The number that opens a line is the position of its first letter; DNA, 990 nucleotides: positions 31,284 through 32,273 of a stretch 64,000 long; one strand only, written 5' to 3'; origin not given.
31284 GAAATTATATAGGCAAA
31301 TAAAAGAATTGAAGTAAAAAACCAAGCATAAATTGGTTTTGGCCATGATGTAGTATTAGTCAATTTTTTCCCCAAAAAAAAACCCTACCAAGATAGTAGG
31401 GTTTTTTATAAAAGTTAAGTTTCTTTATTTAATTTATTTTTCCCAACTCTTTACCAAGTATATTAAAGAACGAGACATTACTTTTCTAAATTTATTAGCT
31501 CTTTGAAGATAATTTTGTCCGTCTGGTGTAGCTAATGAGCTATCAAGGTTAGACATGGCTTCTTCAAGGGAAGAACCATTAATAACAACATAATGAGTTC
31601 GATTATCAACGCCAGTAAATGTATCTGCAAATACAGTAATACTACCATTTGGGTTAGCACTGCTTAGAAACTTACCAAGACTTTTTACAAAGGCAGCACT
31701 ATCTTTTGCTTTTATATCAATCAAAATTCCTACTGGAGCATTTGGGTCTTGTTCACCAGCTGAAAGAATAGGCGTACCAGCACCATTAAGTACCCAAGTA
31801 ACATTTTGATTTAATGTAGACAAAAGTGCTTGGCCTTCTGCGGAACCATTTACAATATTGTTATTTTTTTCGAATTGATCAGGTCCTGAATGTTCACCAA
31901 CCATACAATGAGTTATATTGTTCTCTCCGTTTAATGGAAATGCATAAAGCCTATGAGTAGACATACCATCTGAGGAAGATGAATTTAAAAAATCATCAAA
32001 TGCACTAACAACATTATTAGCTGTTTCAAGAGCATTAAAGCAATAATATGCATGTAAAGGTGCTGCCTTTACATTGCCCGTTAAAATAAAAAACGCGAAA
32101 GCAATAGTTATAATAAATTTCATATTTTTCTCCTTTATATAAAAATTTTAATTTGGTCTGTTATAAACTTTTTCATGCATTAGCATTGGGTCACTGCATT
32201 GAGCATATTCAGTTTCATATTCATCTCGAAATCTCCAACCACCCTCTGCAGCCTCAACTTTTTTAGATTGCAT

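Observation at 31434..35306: Tandem array of five secreted, internally duplicated alpha+beta proteins of an unrecognised family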

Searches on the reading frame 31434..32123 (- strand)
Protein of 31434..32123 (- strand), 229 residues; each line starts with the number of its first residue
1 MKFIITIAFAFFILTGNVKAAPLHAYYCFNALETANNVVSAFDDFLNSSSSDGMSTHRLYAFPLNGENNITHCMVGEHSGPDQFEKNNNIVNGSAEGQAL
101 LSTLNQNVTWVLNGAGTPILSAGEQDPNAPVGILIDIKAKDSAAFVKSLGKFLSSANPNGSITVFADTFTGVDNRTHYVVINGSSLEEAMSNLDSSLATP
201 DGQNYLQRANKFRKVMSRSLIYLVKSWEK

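Call 3: search_protein_families(library=pfam, proteins=[window:31434-32123:-], max_evalue=10)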
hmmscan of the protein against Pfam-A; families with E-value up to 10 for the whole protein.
window:31434-32123:- (229 aa): 0 families

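Call 4: search_protein_families(library=ncbifam, proteins=[window:31434-32123:-], max_evalue=10)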
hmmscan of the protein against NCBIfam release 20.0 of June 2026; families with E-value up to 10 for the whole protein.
window:31434-32123:- (229 aa): 0 families

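Call 15: find_homologous_proteins(query=window:31434-32123:-)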
Query window:31434-32123:- (229 aa): 30 proteins with E <= 0.001 among 269 candidates.
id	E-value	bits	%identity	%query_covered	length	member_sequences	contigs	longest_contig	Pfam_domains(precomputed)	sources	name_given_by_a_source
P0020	9.0e-146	501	99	100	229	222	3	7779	-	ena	-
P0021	1.6e-132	458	89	100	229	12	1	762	-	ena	-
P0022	4.1e-109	381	75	100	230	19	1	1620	-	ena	-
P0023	1.9e-94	333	99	68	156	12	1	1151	-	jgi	jgi:hypothetical protein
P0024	5.6e-80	286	57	99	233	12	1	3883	-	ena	-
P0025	6.3e-80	286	58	98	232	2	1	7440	-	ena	-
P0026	2.1e-79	284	57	99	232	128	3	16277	-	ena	-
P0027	1.0e-77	279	55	99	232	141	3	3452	-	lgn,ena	-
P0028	3.5e-77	277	56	100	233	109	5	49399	-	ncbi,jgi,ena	-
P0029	6.0e-77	276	55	99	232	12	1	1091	-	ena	-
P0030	6.8e-77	276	57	98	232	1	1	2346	-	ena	-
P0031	7.0e-77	276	55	99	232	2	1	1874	-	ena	-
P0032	1.1e-76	275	58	92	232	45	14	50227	-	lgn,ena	-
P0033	1.9e-76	275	55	99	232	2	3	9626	-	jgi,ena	-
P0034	3.8e-76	274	55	99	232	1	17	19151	-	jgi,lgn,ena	-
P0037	1.1e-63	233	49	99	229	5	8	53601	-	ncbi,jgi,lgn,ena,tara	tara:strand:- start:1000 stop:1689 length:690 start_codon:yes stop_codon:yes gene_type:complete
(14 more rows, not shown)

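Call 20: search_solved_structures(query=A5, max_evalue=10)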
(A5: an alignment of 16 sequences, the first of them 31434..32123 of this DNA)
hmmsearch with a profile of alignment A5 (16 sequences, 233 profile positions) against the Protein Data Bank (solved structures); distinct sequences matched with E-value up to 10: 2.
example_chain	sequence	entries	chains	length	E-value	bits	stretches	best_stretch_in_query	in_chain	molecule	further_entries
4wxw_A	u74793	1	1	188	0.58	13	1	164-214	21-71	Uncharacterized protein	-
4wxo_A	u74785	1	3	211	0.73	12.7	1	166-213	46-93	Uncharacterized protein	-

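Call 37: predict_structure(alignment_id=A5)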
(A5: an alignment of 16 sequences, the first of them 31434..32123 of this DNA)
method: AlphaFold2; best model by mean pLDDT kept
length: 229 residues; sequences in the alignment: 16
mean_pLDDT: 66.3   pTM: 0.56
mean pLDDT of the five models: 66.3, 62.1, 57.8, 49.8, 47.0
residues with pLDDT >= 90: 6; 70-90: 108; 50-70: 61; < 50: 54
segments of 3 or more residues with pLDDT < 50: 1-25, 56-69, 77-81, 112-115, 224-229
pLDDT, mean of each block of 10 residues (from residue 1): 44 38 50 68 75 53 44 52 59 78 73 57 65 81 89 77 72 75 76 87 88 79 44
secondary structure, 60 per line:
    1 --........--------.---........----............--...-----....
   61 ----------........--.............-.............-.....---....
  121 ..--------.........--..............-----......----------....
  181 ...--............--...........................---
elements in order: H3-10 E23-30 H35-46 E57-60 E71-78 H81-93 H95-107 E109-113 E117-122 E131-139 H142-155 E161-166 E177-183 H186-197 H200-212 E213-226

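Call 41: fold_search(model_id=the predicted structure, library=pdb)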
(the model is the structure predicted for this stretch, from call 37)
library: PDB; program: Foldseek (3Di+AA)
matches with E <= 10: 1025; with E <= 0.001: 70
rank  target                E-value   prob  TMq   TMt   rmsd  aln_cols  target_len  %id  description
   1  3f44                  4.3e-08  1.00  0.56  0.60   5.0       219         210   14  Crystal structure of putative monooxygenase (YP_193413.1) from Lactobacillus acidophilus NCFM at 1.55 A resolution (released 2008-11-18)
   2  2pgc_A                9.0e-08  1.00  0.63  0.69   4.7       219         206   15  Crystal structure of a a marine metagenome protein (jcvi_pep_1096685590403) from uncultured marine organism at 2.53 A  (released 2007-04-24)
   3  2pgc_C                1.2e-07  1.00  0.63  0.70   4.2       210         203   15  Crystal structure of a a marine metagenome protein (jcvi_pep_1096685590403) from uncultured marine organism at 2.53 A  (released 2007-04-24)
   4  2pgc_B                3.4e-07  1.00  0.62  0.68   4.4       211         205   15  Crystal structure of a a marine metagenome protein (jcvi_pep_1096685590403) from uncultured marine organism at 2.53 A  (released 2007-04-24)
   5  3mcs_A                3.4e-07  1.00  0.59  0.61   4.9       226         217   12  Crystal structure of Putative monooxygenase (FN1347) from FUSOBACTERIUM NUCLEATUM SUBSP. NUCLEATUM ATCC 25586 at 2.55  (released 2010-05-19)
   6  3mcs_B                3.4e-07  1.00  0.59  0.61   4.9       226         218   12  Crystal structure of Putative monooxygenase (FN1347) from FUSOBACTERIUM NUCLEATUM SUBSP. NUCLEATUM ATCC 25586 at 2.55  (released 2010-05-19)
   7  9kdp_A                6.7e-07  1.00  0.48  0.48   6.9       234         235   17  Crystal structure of monooxygenase PenE (released 2025-07-09)
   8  9kdp_B                8.1e-07  1.00  0.50  0.48   6.4       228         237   15  Crystal structure of monooxygenase PenE (released 2025-07-09)
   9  5t2k_C                1.6e-06  1.00  0.46  0.44   7.8       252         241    9  Geobacillus stearothermophilus HemQ with Manganese-Coproporphyrin III (released 2017-01-18)
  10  9kdp_D                1.8e-06  1.00  0.45  0.46   7.0       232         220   16  Crystal structure of monooxygenase PenE (released 2025-07-09)
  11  1t0t_V                2.7e-06  1.00  0.46  0.44   7.8       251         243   10  Crystallographic structure of a putative chlorite dismutase (released 2004-08-24)
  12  9kdp_C                4.2e-06  1.00  0.43  0.43   7.3       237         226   15  Crystal structure of monooxygenase PenE (released 2025-07-09)
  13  4wws_A                4.5e-06  1.00  0.45  0.42   8.0       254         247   11  Structure of Chlorite dismutase-like Protein from Listeria monocytogenes (released 2015-02-04)
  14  5t2k_D                9.3e-06  1.00  0.44  0.43   7.9       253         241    9  Geobacillus stearothermophilus HemQ with Manganese-Coproporphyrin III (released 2017-01-18)
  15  5loq_D                9.9e-06  1.00  0.44  0.42   7.9       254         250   11  Structure of coproheme bound HemQ from Listeria monocytogenes (released 2016-10-26)
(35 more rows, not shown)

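Call 51: find_encoding_contigs(protein=P0037, flank=8000, max_places=4)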
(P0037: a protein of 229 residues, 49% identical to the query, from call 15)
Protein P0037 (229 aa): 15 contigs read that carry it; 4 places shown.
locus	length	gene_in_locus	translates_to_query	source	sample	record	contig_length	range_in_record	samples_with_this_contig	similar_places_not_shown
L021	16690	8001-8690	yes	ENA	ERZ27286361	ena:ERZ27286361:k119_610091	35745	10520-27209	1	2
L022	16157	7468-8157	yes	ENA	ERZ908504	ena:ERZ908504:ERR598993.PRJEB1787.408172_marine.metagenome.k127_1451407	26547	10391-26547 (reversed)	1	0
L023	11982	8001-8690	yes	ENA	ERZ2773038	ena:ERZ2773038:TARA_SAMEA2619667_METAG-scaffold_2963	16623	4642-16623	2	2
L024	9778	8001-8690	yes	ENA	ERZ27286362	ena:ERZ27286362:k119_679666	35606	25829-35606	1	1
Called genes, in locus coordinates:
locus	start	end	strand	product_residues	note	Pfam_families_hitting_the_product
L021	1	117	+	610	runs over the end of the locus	PF01558:POR, PF01855:POR_N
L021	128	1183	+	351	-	PF02775:TPP_enzyme_C, PF12367:PFO_beta_C (faint)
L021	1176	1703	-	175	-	PF13669:Glyoxalase_4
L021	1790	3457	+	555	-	PF01979:Amidohydro_1 (faint), PF07969:Amidohydro_3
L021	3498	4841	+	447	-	PF00355:Rieske, PF00848:Ring_hydroxyl_A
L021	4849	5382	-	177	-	PF07883:Cupin_2 (weak)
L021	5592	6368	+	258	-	-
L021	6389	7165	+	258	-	-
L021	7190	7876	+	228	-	-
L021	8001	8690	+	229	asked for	-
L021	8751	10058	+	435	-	PF07690:MFS_1, PF03137:OATP (weak)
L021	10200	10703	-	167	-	PF04116:FA_hydroxylase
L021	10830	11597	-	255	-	PF03883:H2O2_YaaD, PF21818:DUF6884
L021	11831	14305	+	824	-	PF07715:Plug, PF00593:TonB_dep_Rec_b-barrel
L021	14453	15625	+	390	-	PF00355:Rieske, PF00848:Ring_hydroxyl_A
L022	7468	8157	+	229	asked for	-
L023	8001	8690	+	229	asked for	-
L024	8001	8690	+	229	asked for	-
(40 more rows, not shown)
